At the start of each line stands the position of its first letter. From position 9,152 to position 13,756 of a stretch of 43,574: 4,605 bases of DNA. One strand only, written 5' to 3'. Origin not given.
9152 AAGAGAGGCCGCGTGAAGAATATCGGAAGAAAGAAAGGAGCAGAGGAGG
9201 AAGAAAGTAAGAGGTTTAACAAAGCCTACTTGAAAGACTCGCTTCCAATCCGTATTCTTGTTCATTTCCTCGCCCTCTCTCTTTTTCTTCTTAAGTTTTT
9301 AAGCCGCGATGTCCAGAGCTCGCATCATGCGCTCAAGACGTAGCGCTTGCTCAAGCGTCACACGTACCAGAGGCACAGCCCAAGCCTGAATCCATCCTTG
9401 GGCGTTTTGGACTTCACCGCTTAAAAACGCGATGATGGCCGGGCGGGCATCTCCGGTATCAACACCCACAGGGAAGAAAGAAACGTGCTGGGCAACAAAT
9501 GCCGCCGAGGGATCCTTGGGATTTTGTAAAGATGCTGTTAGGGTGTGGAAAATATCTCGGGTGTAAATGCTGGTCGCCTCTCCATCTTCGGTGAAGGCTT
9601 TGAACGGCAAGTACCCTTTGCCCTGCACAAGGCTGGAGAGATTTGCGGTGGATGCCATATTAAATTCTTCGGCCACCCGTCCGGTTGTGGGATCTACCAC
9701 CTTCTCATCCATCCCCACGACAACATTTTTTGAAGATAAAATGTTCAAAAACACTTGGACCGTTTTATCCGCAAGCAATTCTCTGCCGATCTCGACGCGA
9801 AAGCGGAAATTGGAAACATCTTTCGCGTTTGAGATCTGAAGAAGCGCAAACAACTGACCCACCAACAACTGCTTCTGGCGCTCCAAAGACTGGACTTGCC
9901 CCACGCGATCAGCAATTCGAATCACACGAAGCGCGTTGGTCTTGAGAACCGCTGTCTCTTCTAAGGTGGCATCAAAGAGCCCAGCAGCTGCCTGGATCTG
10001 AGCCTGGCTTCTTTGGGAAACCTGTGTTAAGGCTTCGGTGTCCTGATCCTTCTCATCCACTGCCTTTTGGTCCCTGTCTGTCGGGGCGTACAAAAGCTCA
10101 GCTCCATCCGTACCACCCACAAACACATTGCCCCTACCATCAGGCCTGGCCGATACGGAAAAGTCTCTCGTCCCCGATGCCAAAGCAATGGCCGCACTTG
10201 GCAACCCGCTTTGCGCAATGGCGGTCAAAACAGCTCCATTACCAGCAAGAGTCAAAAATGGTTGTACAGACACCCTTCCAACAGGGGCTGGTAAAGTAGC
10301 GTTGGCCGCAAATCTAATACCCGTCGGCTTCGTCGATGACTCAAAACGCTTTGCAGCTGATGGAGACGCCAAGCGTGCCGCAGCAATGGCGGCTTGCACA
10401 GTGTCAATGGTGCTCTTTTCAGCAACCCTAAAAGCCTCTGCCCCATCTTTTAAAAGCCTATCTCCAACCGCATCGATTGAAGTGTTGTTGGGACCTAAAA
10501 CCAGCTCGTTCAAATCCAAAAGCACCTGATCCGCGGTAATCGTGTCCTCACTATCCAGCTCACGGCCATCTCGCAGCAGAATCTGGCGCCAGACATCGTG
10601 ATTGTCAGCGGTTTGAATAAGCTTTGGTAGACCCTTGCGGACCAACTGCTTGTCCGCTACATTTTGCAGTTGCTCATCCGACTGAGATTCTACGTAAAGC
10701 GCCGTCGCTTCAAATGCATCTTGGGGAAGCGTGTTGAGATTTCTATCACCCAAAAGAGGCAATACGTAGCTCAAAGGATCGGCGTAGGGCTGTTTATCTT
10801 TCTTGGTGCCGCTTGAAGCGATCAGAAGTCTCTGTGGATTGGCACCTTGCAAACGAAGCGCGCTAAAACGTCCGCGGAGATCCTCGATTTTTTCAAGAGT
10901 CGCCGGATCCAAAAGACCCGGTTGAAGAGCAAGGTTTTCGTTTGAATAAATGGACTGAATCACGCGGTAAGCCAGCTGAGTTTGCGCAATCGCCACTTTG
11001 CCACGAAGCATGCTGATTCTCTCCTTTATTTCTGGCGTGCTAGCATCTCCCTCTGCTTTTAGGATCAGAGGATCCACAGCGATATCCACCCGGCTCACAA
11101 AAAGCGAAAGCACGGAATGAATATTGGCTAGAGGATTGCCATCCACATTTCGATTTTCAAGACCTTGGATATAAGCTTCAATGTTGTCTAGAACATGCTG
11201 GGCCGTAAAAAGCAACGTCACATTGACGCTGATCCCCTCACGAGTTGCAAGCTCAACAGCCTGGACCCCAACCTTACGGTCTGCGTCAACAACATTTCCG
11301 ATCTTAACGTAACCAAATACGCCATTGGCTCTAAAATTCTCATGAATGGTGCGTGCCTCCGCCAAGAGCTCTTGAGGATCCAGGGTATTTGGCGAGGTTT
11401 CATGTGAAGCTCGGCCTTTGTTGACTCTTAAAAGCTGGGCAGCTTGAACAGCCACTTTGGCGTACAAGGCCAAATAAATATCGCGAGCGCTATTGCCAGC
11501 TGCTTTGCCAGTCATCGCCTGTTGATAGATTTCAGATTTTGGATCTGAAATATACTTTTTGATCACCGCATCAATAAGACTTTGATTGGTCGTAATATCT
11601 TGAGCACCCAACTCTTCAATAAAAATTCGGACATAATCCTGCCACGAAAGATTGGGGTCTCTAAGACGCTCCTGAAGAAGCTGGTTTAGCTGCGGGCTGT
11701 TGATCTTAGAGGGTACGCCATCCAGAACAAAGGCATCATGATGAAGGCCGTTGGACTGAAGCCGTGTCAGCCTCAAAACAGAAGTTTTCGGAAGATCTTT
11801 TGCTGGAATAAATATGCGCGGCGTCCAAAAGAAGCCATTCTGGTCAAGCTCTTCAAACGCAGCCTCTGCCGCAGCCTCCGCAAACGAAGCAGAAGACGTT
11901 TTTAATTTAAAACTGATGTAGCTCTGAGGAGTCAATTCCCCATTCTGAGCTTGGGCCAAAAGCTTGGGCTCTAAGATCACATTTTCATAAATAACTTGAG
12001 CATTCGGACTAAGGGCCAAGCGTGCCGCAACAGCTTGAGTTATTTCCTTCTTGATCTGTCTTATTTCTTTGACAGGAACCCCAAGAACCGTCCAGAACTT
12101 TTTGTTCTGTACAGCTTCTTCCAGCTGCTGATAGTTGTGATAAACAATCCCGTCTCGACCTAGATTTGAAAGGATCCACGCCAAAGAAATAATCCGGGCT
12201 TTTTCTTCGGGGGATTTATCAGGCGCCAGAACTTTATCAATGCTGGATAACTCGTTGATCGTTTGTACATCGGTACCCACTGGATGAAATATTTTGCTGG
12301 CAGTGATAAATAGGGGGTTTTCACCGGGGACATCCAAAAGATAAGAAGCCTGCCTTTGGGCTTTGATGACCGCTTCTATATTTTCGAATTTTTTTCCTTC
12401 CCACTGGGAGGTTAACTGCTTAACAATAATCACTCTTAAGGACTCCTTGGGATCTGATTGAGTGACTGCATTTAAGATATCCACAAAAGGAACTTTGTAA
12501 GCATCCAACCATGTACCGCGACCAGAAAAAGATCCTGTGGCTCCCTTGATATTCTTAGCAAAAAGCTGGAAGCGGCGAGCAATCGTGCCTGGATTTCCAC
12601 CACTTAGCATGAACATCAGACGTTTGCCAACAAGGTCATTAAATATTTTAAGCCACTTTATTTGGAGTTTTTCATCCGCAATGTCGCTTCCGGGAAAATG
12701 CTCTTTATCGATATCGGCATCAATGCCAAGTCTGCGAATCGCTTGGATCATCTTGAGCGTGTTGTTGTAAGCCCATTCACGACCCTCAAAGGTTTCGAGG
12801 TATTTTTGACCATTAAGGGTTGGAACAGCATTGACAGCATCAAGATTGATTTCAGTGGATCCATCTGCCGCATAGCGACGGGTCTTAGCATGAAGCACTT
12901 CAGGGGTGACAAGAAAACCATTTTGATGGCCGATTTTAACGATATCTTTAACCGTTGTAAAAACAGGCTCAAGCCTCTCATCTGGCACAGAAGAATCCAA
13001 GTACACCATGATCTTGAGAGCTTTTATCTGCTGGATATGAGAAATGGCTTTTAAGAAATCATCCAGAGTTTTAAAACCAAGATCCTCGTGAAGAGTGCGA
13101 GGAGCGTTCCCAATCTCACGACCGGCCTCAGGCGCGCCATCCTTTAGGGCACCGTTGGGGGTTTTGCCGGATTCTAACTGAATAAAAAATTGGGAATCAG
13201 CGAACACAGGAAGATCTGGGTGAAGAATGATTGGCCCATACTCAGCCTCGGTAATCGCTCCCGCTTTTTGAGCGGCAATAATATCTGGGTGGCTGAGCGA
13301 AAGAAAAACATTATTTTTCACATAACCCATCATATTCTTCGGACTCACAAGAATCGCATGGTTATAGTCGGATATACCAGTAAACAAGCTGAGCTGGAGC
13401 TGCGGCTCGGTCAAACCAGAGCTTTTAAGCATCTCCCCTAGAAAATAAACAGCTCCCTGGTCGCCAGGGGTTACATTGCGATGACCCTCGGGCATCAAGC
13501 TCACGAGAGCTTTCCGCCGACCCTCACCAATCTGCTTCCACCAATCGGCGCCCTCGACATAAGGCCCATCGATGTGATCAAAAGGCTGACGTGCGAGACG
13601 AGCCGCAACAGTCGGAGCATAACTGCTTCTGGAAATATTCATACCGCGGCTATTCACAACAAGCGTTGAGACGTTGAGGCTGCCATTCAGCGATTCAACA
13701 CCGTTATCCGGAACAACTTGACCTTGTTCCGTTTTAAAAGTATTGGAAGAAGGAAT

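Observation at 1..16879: Tandem giant ORFs that concatenate whole sugar-phosphate enzymes behind a signal-peptide-like N-terminus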

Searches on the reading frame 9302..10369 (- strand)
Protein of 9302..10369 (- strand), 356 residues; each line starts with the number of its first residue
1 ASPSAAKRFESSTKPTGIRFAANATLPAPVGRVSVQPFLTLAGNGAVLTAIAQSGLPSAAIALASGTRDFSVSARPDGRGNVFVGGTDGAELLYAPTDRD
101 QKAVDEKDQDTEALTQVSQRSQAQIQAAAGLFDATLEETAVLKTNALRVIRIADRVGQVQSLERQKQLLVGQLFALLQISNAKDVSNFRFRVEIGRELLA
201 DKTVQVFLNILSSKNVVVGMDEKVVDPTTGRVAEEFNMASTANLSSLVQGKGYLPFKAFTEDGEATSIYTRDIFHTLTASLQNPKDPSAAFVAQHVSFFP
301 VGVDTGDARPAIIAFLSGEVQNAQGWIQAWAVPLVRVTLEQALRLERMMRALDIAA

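Call 20: search_protein_families(library=pfam, proteins=[window:9302-10369:-], max_evalue=10)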
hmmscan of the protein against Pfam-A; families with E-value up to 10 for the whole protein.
seq(356 aa): 0 families

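Call 102: search_solved_structures(query=A3, max_evalue=10)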
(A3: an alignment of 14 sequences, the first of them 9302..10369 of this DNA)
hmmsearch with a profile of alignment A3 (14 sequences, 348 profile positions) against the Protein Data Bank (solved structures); distinct sequences matched with E-value up to 10: 2.
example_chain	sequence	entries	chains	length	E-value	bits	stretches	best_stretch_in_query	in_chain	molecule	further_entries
8fkr_NF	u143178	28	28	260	0.16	14.7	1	20-143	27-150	Ribosome biogenesis protein NSA2 homolog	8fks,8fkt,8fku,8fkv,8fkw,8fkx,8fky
9gmk_K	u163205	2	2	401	0.7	12.6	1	95-207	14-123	NAD-dependent protein deacetylase sirtuin-7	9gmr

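Call 103: search_protein_families(library=pfam, alignment_id=A3, max_evalue=0.1)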
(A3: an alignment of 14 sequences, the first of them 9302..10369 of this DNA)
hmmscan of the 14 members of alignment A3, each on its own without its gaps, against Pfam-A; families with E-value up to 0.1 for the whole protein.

A. member 1, window:9302-10369:- (356 aa): 0 families

B. families by the number of members that match (of 14 scanned): 4 families
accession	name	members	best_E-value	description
PF07319.16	DnaI_N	1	0.012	Primosomal protein DnaI N-terminus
PF06769.20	YoeB_toxin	1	0.015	YoeB-like toxin of bacterial type II toxin-antitoxin system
PF18424.6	a_DG1_N2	1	0.02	Alpha-Dystroglycan N-terminal domain 2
PF15541.11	Ntox4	1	0.047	Bacterial toxin 4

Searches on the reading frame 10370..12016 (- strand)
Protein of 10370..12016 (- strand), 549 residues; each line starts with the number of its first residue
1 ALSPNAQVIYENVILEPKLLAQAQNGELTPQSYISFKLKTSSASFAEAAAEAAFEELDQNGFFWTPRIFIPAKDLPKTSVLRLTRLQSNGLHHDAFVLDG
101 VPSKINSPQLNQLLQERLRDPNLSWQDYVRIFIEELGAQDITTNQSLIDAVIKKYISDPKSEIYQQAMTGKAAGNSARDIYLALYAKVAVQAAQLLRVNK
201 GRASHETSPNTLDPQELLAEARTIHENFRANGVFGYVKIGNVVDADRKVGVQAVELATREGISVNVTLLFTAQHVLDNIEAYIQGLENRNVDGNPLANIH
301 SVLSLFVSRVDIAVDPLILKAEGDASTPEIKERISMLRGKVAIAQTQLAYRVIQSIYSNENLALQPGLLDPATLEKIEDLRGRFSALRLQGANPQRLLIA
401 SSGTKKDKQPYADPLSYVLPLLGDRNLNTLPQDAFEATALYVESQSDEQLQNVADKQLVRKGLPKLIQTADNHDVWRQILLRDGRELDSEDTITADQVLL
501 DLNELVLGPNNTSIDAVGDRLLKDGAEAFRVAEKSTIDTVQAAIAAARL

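Call 35: search_solved_structures(query=window:10370-12016:-, max_evalue=0.001, show_alignments=1)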
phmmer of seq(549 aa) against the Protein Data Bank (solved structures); distinct sequences matched with E-value up to 0.001: 8.
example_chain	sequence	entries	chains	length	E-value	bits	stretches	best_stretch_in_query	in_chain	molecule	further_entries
3r5e_A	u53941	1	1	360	8.1e-18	68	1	109-358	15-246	Transaldolase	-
7bbw_A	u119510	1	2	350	1.9e-15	60.2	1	201-318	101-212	Transaldolase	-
7oey_A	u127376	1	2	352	1.9e-15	60.1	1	201-318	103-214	Transaldolase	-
3clm_A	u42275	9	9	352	2e-15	60.1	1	201-318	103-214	Transaldolase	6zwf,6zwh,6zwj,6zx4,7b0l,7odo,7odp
7bbx_A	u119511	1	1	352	2e-15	60.1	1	201-318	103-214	Transaldolase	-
1f05_A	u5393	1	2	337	0.0004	22.8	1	133-276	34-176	TRANSALDOLASE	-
2e1d_A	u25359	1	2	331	0.00053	22.4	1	133-276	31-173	Transaldolase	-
2cwn_A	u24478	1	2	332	0.00053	22.4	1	133-276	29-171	Transaldolase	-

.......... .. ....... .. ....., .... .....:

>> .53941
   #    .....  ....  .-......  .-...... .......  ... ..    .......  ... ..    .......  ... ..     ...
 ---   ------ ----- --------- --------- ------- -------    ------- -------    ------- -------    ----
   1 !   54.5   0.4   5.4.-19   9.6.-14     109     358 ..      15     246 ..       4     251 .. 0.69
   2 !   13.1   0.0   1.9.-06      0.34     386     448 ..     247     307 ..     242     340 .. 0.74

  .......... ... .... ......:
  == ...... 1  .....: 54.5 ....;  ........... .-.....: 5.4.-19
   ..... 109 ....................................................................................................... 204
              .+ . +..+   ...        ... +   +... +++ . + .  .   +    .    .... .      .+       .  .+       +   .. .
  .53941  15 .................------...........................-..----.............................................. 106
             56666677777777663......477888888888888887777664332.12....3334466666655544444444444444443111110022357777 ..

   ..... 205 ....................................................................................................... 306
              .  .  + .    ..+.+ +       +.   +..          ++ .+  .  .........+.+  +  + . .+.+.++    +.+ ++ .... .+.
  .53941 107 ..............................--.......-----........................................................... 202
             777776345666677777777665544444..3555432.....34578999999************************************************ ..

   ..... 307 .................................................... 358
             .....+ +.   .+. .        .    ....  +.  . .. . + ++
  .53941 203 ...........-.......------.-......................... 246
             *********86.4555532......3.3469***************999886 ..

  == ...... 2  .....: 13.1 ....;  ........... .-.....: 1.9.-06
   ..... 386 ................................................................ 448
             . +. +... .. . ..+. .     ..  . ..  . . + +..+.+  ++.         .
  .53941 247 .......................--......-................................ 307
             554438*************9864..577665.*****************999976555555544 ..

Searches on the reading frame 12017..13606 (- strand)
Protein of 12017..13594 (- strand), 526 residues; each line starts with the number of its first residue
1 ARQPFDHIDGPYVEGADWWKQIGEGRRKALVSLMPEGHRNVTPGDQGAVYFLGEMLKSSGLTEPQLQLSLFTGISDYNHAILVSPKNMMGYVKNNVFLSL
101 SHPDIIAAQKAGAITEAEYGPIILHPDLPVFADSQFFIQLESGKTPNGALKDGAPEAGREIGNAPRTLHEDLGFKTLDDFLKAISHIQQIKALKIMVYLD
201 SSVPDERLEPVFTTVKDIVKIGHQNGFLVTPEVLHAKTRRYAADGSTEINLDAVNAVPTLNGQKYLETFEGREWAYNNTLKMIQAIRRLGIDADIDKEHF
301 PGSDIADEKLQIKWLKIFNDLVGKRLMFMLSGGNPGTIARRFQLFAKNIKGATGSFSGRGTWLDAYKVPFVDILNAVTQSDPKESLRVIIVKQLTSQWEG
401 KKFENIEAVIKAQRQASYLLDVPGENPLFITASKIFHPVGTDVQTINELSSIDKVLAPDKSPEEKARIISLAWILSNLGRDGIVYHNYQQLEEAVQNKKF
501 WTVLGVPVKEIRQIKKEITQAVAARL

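Call 20: search_protein_families(library=pfam, proteins=[window:12017-13594:-], max_evalue=10)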
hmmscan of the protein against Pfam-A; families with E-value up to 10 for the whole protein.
seq(526 aa): 1 family
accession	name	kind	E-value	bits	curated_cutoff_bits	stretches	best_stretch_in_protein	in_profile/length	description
PF12872.13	OST-HTH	-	0.11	12.9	23.8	1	169-190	40-61/71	OST-HTH/LOTUS domain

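Call 36: search_solved_structures(query=window:12017-13594:-, max_evalue=10, show_alignments=2)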
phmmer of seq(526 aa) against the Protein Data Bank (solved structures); distinct sequences matched with E-value up to 10: 2.
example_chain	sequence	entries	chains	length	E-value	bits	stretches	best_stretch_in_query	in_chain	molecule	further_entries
7bjk_A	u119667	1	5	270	0.32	12.9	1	342-393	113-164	Superoxide dismutase [Fe] 2, chloroplastic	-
8qma_L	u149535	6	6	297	0.54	12.1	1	342-393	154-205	PAP9 | PAP9, FSD2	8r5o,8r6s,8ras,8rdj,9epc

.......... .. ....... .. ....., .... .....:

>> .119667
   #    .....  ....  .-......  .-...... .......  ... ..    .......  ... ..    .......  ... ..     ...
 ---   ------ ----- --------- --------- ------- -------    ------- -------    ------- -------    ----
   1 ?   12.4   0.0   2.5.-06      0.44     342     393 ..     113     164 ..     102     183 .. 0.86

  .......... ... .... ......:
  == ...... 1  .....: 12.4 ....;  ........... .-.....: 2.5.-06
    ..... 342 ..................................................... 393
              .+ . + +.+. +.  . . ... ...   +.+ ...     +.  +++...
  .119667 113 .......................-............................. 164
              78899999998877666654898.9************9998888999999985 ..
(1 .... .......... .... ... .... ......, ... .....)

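Call 50: find_homologous_proteins(query=window:12017-13594:-, max_evalue=0.001)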
Query seq(526 aa): 8000 candidates shared short words with the query, none scored E <= 0.001.

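Call 63: predict_structure(protein=window:12029-13606:-)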
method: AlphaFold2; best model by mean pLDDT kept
length: 526 residues; sequences in the alignment: 1
mean_pLDDT: 35.8   pTM: 0.24
mean pLDDT of the five models: 35.8, 32.8, 31.6, 30.7, 29.0
residues with pLDDT >= 90: 0; 70-90: 0; 50-70: 4; < 50: 522
segments of 3 or more residues with pLDDT < 50: 1-29, 32-226, 228-519, 521-526
pLDDT, mean of each block of 10 residues (from residue 1): 31 33 46 45 39 39 35 28 26 27 30 34 28 28 28 26 29 40 44 39 40 47 47 40 28 30 31 37 39 34 37 34 40 33 37 34 33 36 35 38 35 37 32 30 31 34 44 42 33 42 40 47 43
secondary structure, 60 per line:
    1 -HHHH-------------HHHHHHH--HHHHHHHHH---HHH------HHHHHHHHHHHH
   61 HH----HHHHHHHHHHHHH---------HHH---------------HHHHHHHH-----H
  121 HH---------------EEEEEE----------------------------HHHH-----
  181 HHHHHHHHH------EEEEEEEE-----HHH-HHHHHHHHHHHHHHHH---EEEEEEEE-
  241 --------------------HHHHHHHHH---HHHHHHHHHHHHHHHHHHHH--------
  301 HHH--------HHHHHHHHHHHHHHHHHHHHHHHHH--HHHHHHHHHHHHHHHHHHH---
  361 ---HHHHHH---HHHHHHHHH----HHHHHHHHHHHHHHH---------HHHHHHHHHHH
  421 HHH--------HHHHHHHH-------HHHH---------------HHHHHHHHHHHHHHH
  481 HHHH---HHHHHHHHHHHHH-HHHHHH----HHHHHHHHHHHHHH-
elements in order: H2-5 H19-25 H28-36 H49-62 H67-79 H107-114 E138-143 H172-175 H181-189 E196-203 H213-228 E232-239 H261-269 H273-292 H312-336 H339-357 H364-369 H373-381 H386-400 H410-423 H432-439 H447-450 H466-484 H488-500 H502-507 H512-525
